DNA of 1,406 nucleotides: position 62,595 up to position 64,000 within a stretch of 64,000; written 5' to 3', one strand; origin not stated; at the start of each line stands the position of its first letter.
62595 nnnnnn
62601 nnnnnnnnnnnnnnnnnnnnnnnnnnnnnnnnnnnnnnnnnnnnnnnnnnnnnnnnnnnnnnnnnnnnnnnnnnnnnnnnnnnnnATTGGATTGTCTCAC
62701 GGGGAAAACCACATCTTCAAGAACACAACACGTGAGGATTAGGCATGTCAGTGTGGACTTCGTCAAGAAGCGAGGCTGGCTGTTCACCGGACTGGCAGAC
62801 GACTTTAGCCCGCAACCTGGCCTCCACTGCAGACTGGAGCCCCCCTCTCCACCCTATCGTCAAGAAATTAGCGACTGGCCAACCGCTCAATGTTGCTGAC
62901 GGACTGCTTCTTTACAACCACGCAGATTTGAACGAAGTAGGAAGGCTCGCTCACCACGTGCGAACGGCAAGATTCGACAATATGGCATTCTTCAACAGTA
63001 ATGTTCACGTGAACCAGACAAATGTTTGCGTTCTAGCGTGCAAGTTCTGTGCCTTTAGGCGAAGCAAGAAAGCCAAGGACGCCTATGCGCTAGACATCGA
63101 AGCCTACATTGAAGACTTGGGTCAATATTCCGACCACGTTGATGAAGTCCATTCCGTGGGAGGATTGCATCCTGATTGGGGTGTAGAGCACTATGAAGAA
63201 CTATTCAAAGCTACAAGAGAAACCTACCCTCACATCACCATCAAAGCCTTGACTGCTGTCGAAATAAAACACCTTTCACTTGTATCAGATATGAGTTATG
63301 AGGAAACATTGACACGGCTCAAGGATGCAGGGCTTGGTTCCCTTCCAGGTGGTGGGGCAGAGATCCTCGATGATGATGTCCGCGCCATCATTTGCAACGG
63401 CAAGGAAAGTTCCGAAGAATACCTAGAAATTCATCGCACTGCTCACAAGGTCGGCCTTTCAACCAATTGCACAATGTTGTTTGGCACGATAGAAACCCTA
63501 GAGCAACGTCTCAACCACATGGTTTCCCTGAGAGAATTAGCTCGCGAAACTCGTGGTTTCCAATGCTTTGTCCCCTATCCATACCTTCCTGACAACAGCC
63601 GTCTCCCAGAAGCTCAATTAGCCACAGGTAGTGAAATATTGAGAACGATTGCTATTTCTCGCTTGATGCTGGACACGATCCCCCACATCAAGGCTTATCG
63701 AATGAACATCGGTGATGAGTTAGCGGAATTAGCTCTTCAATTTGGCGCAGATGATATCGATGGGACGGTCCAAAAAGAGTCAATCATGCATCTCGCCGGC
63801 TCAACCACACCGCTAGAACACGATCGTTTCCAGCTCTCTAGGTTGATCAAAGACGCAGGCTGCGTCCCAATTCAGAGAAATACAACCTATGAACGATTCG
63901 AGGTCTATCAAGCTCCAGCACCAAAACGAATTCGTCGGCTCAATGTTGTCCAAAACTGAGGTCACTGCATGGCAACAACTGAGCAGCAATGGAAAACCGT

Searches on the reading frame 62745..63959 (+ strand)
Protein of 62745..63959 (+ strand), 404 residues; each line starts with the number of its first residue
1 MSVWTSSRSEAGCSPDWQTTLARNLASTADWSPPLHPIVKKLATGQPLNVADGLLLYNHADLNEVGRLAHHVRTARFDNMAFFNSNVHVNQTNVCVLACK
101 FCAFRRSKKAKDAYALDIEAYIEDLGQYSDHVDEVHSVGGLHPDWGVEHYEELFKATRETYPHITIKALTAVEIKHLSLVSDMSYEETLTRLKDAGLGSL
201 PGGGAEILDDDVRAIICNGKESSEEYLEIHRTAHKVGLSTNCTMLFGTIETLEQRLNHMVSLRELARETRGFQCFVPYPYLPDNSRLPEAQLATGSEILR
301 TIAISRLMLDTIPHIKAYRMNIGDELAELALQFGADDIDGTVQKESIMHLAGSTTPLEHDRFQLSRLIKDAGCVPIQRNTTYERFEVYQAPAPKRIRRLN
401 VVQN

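Call 67: find_encoding_contigs(protein=window:62745-63959:+, flank=10000, max_places=2)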
Protein window:62745-63959:+ (404 aa): 21 contigs read that carry it; 2 places shown.
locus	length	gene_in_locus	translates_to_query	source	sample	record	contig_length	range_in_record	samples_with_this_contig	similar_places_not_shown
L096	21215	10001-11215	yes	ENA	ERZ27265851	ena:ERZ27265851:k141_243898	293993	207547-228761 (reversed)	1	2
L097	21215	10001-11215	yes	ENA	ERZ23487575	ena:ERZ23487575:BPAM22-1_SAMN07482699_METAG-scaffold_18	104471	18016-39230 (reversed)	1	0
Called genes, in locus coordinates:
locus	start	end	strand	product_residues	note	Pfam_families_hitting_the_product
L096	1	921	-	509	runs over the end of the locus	PF00587:tRNA-synt_2b, PF03129:HGTP_anticodon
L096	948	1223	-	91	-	PF26604:CBU_0592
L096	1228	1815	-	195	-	-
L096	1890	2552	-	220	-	PF00923:TAL_FSA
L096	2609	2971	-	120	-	PF12643:MazG-like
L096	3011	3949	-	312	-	PF02779:Transket_pyr, PF02780:Transketolase_C, PF22613:Transketolase_C_1 (faint)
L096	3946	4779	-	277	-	PF00456:Transketolase_N, PF13292:DXP_synthase_N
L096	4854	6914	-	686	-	PF03169:OPT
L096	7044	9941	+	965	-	PF00690:Cation_ATPase_N, PF00122:E1-E2_ATPase, PF08282:Hydrolase_3 (faint), PF13246:Cation_ATPase, PF00702:Hydrolase, PF00689:Cation_ATPase_C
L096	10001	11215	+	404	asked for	PF04055:Radical_SAM, PF19288:CofH_C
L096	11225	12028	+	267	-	PF02621:VitK2_biosynth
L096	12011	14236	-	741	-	PF23381:Beta-prop_IFT122_1st, PF23389:Beta-prop_WDR19_1st, PF23409:Beta-prop_EML, PF23414:Beta-prop_EML_2, PF24807:WD40_CDC20-Fz, PF24817:WD40_WDHD1_1st, PF23383:Beta-prop_IFT140_1st, PF25175:Beta-prop_WDR5, +10 more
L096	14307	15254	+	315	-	PF02621:VitK2_biosynth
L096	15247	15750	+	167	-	PF03130:HEAT_PBS (faint), PF13646:HEAT_2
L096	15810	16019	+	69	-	-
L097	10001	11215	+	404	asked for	PF04055:Radical_SAM, PF19288:CofH_C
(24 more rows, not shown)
